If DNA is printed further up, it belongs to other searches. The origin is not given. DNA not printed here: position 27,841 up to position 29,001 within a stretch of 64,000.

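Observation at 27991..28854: Endonuclease-like ORF translationally coupled to the OFF-phase Dam MTase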

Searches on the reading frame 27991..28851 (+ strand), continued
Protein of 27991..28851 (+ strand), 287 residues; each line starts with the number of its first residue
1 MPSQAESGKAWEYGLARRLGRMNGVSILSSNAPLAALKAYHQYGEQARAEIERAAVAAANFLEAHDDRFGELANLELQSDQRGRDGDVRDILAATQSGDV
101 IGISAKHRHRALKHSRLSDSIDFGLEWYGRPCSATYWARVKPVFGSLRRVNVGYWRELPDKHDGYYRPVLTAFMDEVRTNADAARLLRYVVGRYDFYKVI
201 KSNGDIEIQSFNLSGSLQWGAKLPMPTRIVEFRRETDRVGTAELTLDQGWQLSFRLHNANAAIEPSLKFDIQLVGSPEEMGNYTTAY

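Call 31: find_related_loci(query=A1, collection=genome_contigs, flank=4000)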
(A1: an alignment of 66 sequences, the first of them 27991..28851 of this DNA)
Query A1 (287 aa) in genome_contigs; peptide patterns used: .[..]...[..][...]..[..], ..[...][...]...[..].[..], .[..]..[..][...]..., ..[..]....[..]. (x = any residue, [..] = any of these).
600 stretches matched a pattern (row limit reached: there are more); 397 encode a relative of the query (tblastn E <= 1e-3); the best 80 are kept; 80 distinct loci.
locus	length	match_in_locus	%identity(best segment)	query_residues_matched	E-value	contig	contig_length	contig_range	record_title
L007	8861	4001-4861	57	1-287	3e-110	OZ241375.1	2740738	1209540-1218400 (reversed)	MAG: Dehalococcoidia bacterium isolate b07fa7da-9862-47df-848d-64ec3822ffc5 genome assembly, chromosome: 1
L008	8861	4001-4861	56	2-287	6e-107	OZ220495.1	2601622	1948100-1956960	MAG: Dehalococcoidia bacterium isolate 23c5d8d9-c01e-4714-bf51-3e77b66f12ef genome assembly, chromosome: 1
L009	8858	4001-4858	50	3-287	2e-94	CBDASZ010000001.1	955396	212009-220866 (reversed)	MAG: uncultured candidatus Porisulfidus sp. isolate 28541f5e-cf0a-4b99-8747-a7e3b68ee9e6 genome assembly, contig: contig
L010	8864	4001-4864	50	3-287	3e-94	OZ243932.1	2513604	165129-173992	MAG: Gammaproteobacteria bacterium isolate ffeaa439-3c0d-421e-ab0e-4cac94896a28 genome assembly, chromosome: 1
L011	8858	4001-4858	52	3-287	1e-93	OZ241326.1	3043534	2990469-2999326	MAG: bacterium isolate 4cf85a08-3ac9-4936-9f49-292be0ba675b genome assembly, chromosome: 1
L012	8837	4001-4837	50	3-280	3e-91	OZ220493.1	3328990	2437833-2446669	MAG: Arenicellales bacterium isolate 47beb661-ae7e-4fa4-8a93-5fda29c9c754 genome assembly, chromosome: 1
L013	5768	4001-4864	49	2-287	1e-90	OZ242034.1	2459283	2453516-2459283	MAG: Dehalococcoidia bacterium isolate 72ec99ff-6f13-4058-b9f9-659670a83d8f genome assembly, chromosome: 1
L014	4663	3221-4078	47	3-287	3e-89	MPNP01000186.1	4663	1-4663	MAG: Rhodobacteraceae bacterium bin131 NODE_10210_length_4663_cov_19.3649_ID_20419, whole genome shotgun sequence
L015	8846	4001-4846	49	3-287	3e-87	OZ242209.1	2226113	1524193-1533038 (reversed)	MAG: Dehalococcoidia bacterium isolate eb4fe781-1ab0-44ac-a056-53c44a0a8a70 genome assembly, chromosome: 1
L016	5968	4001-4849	47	3-282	1e-87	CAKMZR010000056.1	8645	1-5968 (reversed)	uncultured Alphaproteobacteria bacterium isolate EVH02_Bin1 genome assembly, contig: NODE_175_length_8645_cov_5.090570,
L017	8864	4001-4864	48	3-287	5e-87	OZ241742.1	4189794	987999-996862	MAG: Rhodothermales bacterium isolate 6e813d85-8f61-4035-a4a2-b9e8d494f84d genome assembly, chromosome: 1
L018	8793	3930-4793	47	3-287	8e-87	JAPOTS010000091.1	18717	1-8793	MAG: Bacteroidetes bacterium isolate CAR3_bin_6 NODE_962_length_18717_cov_152.041, whole genome shotgun sequence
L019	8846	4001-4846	46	3-283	3e-86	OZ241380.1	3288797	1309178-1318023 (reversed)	MAG: Arenicellales bacterium isolate 48bea495-cb59-4622-83a6-b71c21f957df genome assembly, chromosome: 1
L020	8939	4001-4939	45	3-287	4e-86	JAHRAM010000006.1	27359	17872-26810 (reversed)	MAG: Acidimicrobiia bacterium isolate MEX2-MAG2 k127_497412_500, whole genome shotgun sequence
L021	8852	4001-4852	47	3-283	2e-85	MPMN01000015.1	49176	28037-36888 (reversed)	MAG: Flavobacteriaceae bacterium bin25 NODE_1218_length_49176_cov_22.704_ID_2435, whole genome shotgun sequence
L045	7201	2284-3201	42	4-277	3e-69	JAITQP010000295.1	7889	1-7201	MAG: Prevotellaceae bacterium isolate Roe453_bin105 k119_2204733, whole genome shotgun sequence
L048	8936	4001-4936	41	1-280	4e-68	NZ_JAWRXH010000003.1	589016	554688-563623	Chryseobacterium sp. SIMBA_038 NODE_3_length_589016_cov_141.248068, whole genome shotgun sequence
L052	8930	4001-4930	41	3-280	4e-67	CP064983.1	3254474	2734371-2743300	MAG: Bacteroidota bacterium isolate Fred_18-Q3-R57-64_BAT3C.517 chromosome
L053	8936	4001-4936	40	1-280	7e-67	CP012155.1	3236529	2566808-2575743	Bacteroidetes bacterium UKL13-3 chromosome, complete genome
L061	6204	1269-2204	40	1-280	2e-66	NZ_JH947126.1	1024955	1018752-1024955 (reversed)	Pedobacter arcticus A12 Scaffold2, whole genome shotgun sequence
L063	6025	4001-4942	38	1-282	3e-66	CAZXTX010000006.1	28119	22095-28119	MAG TPA_asm: uncultured Mariniphaga sp. isolate binchicken_co39_236 genome assembly, contig: NODE_4064_length_28119_cov_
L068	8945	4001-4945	38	1-286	5e-66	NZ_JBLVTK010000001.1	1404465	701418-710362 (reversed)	Christiangramia marina strain KMM 6048 NODE_1_length_1404465_cov_90.900703, whole genome shotgun sequence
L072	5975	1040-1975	39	1-280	4e-66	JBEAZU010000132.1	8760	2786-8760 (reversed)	MAG: Bacteroidota bacterium isolate NASQAN2011_458_B_bin.12 scaffold_668246, whole genome shotgun sequence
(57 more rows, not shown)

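Call 36: search_protein_families(library=pfam, proteins=[L048:2910-3989:+, L053:2895-3989:+, L061:170-1264:+, L063:2956-4014:+, L045:1089-2261:+, L068:2946-3998:+, L072:210-1028:+, L052:3216-3983:+], max_evalue=0.001)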
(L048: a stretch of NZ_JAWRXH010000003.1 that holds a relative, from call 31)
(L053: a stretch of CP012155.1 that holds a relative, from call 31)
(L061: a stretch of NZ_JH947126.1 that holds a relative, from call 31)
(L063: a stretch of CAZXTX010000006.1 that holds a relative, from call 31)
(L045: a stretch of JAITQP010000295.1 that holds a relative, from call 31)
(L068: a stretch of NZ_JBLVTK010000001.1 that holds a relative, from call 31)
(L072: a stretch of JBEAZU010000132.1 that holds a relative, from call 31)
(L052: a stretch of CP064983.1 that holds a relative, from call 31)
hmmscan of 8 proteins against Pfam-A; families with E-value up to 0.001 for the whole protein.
L048:2910-3989:+ (360 aa): 1 family
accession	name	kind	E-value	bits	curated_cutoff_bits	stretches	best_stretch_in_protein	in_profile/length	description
PF00145.23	DNA_methylase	-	3e-99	333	22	1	1-325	1-324/324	C-5 cytosine-specific DNA methylase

L053:2895-3989:+ (365 aa): 1 family
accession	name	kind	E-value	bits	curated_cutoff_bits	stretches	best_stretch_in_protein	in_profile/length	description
PF00145.23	DNA_methylase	-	2.4e-97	326.7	22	1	3-326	1-323/324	C-5 cytosine-specific DNA methylase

L061:170-1264:+ (365 aa): 1 family
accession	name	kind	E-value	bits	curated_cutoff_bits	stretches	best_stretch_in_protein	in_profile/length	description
PF00145.23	DNA_methylase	-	7.6e-97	325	22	1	1-324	1-323/324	C-5 cytosine-specific DNA methylase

L063:2956-4014:+ (353 aa): 1 family
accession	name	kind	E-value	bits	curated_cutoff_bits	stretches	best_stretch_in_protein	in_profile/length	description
PF00145.23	DNA_methylase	-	6.3e-97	325.3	22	1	1-324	1-323/324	C-5 cytosine-specific DNA methylase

L045:1089-2261:+ (391 aa): 1 family
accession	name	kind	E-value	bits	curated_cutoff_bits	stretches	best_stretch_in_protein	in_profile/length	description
PF00145.23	DNA_methylase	-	2.7e-98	329.8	22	1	32-355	1-323/324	C-5 cytosine-specific DNA methylase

L068:2946-3998:+ (351 aa): 1 family
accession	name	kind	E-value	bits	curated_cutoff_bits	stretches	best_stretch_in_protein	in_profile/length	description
PF00145.23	DNA_methylase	-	8.9e-96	321.5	22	1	1-323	1-322/324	C-5 cytosine-specific DNA methylase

L072:210-1028:+ (273 aa): 1 family
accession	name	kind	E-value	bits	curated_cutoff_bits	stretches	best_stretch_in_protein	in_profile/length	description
PF00145.23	DNA_methylase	-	1.7e-59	202.3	22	1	1-234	90-323/324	C-5 cytosine-specific DNA methylase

L052:3216-3983:+ (256 aa): 1 family
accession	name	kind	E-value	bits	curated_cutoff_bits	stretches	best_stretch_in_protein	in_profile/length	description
PF00145.23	DNA_methylase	-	9.5e-51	173.6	22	1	1-217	107-323/324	C-5 cytosine-specific DNA methylase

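Call 37: search_solved_structures(query=A1, max_evalue=10, show_alignments=3)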
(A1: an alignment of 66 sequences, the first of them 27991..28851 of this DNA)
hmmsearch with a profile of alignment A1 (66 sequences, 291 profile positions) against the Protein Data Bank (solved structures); distinct sequences matched with E-value up to 10: 6.
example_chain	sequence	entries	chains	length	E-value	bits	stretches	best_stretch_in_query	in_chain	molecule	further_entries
1usd_A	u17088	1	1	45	0.24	13.9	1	147-184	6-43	VASODILATOR-STIMULATED PHOSPHOPROTEIN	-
1use_A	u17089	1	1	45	0.3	13.7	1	147-184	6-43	VASODILATOR-STIMULATED PHOSPHOPROTEIN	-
2mbt_A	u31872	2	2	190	0.3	13.6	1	145-234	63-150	Thiol:disulfide interchange protein DsbA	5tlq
3h93_A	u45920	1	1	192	0.31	13.6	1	145-234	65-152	Thiol:disulfide interchange protein dsbA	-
8gjg_A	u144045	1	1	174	0.47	13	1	48-79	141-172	gluc_A04_0005 Binder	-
4zl7_A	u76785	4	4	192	0.6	12.6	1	165-234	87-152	Thiol:disulfide interchange protein DsbA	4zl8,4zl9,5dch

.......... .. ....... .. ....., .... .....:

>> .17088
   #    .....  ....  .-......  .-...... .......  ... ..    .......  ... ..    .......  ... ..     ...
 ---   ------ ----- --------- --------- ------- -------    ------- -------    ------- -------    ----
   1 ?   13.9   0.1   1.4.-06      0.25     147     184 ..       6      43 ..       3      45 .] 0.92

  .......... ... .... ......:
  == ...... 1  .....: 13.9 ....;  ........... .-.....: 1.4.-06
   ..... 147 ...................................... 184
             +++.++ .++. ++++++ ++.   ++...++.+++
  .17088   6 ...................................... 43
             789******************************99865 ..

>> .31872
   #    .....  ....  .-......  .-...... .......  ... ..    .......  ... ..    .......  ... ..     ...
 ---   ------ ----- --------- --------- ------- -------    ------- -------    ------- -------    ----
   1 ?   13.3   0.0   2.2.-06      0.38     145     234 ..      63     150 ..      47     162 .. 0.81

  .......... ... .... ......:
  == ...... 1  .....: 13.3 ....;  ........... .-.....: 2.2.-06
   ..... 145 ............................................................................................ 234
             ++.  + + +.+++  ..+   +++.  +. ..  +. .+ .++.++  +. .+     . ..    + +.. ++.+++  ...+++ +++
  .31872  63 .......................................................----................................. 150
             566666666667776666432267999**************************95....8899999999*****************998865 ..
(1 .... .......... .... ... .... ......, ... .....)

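Call 46: find_encoding_contigs(protein=window:27991-28851:+, flank=3000, max_places=4)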
Protein window:27991-28851:+ (287 aa): no gene with exactly this product is on record in the collection.

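Call 57: find_encoding_contigs(protein=P0004, flank=2500, max_places=4)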
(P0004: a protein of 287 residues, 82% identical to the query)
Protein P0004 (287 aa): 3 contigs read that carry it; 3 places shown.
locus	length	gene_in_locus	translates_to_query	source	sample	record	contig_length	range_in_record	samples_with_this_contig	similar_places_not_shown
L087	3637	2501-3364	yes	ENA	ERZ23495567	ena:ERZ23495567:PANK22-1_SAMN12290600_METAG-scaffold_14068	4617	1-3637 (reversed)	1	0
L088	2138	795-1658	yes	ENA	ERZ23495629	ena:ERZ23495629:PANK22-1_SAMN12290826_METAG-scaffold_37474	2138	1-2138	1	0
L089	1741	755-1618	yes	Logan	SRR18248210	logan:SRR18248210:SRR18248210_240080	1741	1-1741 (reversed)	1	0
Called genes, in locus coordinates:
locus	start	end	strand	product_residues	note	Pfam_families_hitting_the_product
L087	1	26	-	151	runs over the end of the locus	PF18478:PIN_10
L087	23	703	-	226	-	PF04255:DUF433 (weak)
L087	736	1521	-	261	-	PF12867:DinB_2 (weak), PF11716:MDMPI_N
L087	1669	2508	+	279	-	PF02086:MethyltransfD12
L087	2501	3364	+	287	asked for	PF09556:RE_HaeIII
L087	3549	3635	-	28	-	?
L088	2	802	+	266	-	?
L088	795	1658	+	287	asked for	PF09556:RE_HaeIII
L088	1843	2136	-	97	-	?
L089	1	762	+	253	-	?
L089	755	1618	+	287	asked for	PF09556:RE_HaeIII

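Call 58: find_encoding_contigs(protein=P0006, flank=2500, max_places=4)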
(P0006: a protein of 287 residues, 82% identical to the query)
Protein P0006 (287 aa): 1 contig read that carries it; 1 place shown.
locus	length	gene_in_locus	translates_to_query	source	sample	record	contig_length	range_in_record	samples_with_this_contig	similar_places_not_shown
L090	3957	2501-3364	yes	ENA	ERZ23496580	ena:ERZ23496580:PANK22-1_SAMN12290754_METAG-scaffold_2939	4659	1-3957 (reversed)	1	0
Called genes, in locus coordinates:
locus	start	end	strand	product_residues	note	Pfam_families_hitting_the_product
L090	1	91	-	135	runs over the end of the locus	PF18478:PIN_10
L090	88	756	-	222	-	PF04255:DUF433 (weak)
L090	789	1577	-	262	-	PF12867:DinB_2 (faint), PF11716:MDMPI_N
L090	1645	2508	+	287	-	PF02086:MethyltransfD12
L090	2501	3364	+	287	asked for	PF09556:RE_HaeIII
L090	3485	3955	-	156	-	?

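Call 70: find_encoding_contigs(protein=P0009, flank=2000, max_places=3)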
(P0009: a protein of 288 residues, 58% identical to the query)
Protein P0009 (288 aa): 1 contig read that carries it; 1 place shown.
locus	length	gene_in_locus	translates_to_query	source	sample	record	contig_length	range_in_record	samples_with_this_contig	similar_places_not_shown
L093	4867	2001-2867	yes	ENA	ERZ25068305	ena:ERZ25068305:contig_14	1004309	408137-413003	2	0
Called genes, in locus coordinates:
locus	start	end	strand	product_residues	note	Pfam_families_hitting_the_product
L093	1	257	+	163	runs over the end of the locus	PF05198:IF3_N, PF00707:IF3_C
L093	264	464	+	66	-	PF01632:Ribosomal_L35p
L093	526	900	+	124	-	PF00453:Ribosomal_L20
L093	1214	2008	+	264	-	PF02086:MethyltransfD12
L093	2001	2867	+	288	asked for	PF09556:RE_HaeIII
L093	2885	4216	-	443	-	PF04389:Peptidase_M28 (weak), PF01546:Peptidase_M20, PF07687:M20_dimer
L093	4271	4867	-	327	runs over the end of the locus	PF09754:PAC2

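Call 71: find_encoding_contigs(protein=P0014, flank=2000, max_places=3)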
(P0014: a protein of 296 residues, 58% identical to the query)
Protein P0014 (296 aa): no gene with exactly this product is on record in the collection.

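Call 91: search_protein_representatives(alignment_id=A1)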
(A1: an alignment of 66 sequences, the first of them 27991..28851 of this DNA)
Query: 66 sequences, 291 profile positions. Proteins with E-value up to 0.001 (for the whole library): 1125; up to 1e-10: 802; up to 1e-30: 378. The best 150 are listed.
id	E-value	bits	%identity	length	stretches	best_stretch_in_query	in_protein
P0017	3.4e-120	417.2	-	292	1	3-290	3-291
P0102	3.3e-116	404.1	-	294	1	3-290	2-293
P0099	3.4e-113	394.2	-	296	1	3-287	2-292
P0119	2.0e-112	391.7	-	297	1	5-290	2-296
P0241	8.9e-110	383.0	-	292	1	8-290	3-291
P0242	7.6e-106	370.1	-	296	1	5-290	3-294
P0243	1.2e-105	369.4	-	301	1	5-290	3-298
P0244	1.7e-103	362.5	-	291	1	6-290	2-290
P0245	2.4e-103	361.9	-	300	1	6-290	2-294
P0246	1.4e-102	359.4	-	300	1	4-290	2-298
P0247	7.1e-102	357.1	-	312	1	6-291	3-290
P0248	9.1e-102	356.7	-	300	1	3-290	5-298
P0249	1.1e-99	349.9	-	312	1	2-290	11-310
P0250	2.0e-99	349.1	-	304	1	1-288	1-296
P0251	3.4e-99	348.3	-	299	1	5-289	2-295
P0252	2.0e-97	342.5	-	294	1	5-289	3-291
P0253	2.4e-96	339.0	-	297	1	5-289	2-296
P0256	6.6e-93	327.7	-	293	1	7-288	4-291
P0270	1.3e-80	287.3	-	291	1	7-279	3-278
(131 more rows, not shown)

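Call 94: list_cluster_members(proteins=[P0242, P0252, P0253, P0251, P0102, P0256, P0246, P0241, P0245, P0270])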
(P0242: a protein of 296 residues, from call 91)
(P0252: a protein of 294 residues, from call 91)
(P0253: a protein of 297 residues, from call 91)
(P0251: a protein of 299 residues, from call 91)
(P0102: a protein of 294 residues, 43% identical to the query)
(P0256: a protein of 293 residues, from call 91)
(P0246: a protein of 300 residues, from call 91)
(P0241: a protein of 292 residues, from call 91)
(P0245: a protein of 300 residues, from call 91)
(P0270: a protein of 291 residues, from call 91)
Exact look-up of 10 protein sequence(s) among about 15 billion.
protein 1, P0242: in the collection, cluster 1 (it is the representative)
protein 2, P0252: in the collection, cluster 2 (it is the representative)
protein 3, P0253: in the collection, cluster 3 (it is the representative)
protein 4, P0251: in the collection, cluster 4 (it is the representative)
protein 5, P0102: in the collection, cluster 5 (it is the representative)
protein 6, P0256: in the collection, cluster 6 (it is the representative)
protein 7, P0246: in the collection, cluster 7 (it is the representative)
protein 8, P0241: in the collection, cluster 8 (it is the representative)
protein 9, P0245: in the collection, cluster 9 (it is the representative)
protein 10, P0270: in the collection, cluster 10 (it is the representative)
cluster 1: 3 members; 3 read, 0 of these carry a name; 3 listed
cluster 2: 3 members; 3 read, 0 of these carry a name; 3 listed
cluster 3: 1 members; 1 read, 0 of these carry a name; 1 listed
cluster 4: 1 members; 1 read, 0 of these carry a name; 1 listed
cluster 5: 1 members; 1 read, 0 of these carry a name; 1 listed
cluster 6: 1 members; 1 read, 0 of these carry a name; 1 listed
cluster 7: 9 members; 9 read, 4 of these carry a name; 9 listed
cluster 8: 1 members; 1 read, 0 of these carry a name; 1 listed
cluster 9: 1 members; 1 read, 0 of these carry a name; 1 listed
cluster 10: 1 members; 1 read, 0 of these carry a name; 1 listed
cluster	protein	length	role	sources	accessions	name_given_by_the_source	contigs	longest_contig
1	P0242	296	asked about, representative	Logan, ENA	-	-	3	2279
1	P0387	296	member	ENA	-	-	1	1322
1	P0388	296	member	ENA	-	-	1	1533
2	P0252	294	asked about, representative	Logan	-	-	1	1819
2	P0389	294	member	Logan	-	-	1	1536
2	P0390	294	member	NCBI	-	-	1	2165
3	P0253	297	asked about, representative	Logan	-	-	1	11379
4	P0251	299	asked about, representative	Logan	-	-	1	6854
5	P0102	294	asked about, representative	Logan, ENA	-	-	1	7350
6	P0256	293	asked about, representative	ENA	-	-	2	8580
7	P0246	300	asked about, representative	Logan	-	-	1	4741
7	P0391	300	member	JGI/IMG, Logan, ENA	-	hypothetical protein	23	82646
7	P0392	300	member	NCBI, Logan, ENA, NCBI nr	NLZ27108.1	MAG: HaeIII family restriction endonuclease [Chloroflexi bacterium] | HaeIII family restriction endonuclease [Chloroflexota bacterium]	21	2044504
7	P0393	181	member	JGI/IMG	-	hypothetical protein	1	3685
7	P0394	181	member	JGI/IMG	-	hypothetical protein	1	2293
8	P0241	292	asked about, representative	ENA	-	-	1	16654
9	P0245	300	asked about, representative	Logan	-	-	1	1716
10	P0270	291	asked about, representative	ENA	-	-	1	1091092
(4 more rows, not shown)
